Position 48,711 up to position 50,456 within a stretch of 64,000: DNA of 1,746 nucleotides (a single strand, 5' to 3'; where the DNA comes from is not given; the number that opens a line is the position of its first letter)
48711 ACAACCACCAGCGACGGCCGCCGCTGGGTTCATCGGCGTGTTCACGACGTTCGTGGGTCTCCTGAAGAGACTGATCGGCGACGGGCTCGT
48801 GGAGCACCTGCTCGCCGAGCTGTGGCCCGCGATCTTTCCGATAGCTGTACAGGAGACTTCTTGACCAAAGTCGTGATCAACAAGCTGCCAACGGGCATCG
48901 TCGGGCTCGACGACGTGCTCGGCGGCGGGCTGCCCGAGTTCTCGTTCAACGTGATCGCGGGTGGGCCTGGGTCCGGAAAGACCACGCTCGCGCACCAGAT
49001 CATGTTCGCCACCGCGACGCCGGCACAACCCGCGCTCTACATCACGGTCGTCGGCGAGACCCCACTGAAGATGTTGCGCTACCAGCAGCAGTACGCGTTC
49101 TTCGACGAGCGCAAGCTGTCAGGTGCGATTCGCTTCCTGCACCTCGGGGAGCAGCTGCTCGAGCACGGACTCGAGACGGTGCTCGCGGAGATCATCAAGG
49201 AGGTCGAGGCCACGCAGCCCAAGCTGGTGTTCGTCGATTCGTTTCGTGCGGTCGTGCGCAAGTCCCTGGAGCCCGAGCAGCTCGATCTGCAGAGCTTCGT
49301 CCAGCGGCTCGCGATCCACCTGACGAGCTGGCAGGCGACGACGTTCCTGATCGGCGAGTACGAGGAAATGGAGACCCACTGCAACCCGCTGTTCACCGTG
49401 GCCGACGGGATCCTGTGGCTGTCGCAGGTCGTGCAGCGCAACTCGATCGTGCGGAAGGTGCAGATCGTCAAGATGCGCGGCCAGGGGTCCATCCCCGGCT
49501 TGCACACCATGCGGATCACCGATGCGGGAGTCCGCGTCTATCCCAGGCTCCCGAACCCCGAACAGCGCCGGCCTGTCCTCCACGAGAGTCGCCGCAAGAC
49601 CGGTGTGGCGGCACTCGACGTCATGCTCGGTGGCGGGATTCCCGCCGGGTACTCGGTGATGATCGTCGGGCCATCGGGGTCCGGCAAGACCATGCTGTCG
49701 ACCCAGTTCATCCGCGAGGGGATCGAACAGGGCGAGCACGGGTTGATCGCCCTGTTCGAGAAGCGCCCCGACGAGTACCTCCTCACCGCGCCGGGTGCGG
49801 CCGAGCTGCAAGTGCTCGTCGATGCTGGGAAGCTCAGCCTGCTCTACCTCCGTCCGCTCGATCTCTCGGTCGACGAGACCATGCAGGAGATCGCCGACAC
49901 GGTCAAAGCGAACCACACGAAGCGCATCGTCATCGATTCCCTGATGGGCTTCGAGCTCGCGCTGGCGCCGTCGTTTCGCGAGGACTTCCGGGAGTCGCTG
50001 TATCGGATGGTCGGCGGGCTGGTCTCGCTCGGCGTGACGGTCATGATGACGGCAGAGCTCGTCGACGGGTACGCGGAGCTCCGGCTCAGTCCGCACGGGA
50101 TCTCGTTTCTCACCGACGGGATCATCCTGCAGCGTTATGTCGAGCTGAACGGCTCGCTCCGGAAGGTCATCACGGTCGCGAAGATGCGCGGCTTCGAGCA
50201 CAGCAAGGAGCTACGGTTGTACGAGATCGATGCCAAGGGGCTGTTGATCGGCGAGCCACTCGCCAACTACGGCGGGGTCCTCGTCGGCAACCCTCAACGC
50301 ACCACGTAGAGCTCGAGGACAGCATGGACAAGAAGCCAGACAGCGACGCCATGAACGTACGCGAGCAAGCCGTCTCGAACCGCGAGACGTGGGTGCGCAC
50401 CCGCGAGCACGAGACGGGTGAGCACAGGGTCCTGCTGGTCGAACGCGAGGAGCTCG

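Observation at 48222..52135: KaiC-family ATPase with a stop-start-coupled upstream small ORF and a downstream PAS hybrid histidine kinase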

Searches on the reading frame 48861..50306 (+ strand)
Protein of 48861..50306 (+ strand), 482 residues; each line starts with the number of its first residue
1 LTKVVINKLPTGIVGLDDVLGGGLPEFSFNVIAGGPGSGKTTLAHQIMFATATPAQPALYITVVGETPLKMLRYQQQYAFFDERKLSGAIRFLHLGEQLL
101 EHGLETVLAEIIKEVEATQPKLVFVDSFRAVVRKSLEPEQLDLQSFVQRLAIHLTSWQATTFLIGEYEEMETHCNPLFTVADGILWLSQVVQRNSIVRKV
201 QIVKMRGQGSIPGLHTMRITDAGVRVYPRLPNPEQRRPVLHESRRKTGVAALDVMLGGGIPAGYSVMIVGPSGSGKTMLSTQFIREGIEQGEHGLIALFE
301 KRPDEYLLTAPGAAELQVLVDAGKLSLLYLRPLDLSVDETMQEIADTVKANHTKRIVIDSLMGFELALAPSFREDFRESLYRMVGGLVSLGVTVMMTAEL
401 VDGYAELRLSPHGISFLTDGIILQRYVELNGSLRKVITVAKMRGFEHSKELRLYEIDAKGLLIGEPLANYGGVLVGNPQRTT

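Call 7: search_protein_families(library=pfam, proteins=[window:48861-50306:+], max_evalue=0.1)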
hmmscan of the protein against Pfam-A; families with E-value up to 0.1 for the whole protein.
window:48861-50306:+ (482 aa): 54 families (the best 25 are shown)
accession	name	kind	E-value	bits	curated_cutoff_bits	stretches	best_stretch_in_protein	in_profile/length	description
PF06745.19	ATPase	-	1e-62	212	26.6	2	246-466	2-229/231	KaiC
PF13481.12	AAA_25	-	9.9e-17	61.6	27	2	5-151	11-174/195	AAA domain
PF00154.27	RecA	-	5.4e-09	36.3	27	2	246-321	34-105/262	recA bacterial DNA recombination protein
PF20720.3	nSTAND3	-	1.9e-08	34.6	27.2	2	29-82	19-72/155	Novel STAND NTPase 3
PF05729.18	NACHT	-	1.2e-07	32.1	26.7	1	31-72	4-45/167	NACHT domain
PF13401.12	AAA_22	-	1.3e-07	32.4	27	2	265-359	7-91/130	AAA domain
PF13191.12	AAA_16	-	1.4e-07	32.6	32.6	1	261-313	20-75/167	AAA ATPase domain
PF00004.35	AAA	-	1.2e-06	29.5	21.2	1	32-157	3-95/131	ATPase family associated with various cellular activities (AAA)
PF03796.21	DnaB_C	-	1.4e-06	28.3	27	1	9-55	2-47/255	DnaB-like helicase C terminal domain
PF05625.17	PAXNEB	-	2e-06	27.5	28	1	247-314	21-89/366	PAXNEB protein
PF23442.1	DUF7125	-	6.9e-06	25.8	29.1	0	243-270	2-29/207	Family of unknown function (DUF7125)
PF00005.33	ABC_tran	-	1e-05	26.6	25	1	260-286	8-34/137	ABC transporter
PF13479.12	AAA_24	-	1e-05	26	27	1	263-361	2-73/195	AAA domain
PF13671.12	AAA_33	-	1.1e-05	26.3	27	0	32-74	4-39/143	AAA domain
PF08423.17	Rad51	-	1.2e-05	25.1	22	1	8-56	7-55/244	Rad51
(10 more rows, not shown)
